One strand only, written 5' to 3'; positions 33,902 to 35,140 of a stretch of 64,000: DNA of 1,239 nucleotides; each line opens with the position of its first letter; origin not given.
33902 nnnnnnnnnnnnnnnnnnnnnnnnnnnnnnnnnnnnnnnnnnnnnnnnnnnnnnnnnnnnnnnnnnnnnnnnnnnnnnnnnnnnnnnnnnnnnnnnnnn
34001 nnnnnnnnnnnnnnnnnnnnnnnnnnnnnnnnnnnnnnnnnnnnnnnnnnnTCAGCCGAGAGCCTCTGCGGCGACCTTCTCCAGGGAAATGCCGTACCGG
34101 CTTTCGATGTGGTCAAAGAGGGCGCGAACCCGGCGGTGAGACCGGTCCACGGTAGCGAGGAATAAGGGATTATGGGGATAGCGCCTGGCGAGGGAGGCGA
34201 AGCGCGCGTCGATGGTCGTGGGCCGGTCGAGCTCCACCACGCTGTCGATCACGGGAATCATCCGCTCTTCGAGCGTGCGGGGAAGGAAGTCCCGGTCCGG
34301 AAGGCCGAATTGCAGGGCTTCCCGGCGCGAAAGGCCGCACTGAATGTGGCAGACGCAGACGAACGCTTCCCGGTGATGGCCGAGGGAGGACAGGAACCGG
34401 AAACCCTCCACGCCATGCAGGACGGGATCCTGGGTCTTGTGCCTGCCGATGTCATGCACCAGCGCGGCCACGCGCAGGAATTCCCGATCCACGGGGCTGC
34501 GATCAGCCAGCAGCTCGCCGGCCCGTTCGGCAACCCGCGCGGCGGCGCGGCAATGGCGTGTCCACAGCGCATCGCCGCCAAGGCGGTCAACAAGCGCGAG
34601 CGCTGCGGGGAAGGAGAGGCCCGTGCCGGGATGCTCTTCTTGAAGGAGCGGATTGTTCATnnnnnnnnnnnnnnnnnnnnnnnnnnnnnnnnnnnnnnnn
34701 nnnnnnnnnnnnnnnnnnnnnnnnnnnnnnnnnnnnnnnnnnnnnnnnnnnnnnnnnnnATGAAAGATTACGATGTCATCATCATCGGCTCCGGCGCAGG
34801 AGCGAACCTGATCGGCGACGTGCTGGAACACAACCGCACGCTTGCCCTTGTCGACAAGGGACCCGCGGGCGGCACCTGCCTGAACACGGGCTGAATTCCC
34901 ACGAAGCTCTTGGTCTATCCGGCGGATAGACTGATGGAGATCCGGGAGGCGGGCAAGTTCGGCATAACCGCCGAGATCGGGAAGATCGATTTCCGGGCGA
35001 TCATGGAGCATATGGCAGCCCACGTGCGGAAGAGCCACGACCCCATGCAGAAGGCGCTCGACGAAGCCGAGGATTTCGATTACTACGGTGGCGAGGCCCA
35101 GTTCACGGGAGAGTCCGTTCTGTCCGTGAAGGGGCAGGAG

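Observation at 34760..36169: Candidate selenocysteine in the redox-active CxxxxC motif of a flavoprotein disulfide reductase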

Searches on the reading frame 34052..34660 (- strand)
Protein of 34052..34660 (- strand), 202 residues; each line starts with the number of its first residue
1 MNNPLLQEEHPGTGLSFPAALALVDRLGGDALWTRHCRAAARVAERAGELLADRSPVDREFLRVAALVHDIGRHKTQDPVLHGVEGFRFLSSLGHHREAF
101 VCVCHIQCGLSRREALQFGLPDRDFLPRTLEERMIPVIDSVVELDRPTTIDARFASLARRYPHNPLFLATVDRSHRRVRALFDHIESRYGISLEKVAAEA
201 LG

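Call 64: search_protein_families(library=pfam, proteins=[window:34052-34660:-], max_evalue=0.01)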
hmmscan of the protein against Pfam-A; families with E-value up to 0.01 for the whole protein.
window:34052-34660:- (202 aa): 1 family
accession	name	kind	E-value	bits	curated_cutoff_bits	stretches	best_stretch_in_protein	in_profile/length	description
PF01966.28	HD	-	6.8e-08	33.3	22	1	35-101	3-76/116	HD domain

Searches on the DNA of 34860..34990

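Call 71: search_rna_families(source=window, start=34860, end=34990, threshold=evalue, max_evalue=10)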
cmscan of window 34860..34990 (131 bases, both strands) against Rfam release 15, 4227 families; matches with E-value up to 10: 1.
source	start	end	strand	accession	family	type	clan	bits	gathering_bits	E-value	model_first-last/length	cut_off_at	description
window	34939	34969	-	RF01119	sR32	Gene; snRNA; snoRNA; CD-box;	-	6.9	40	9.9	1-57/57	no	Small nucleolar RNA sR32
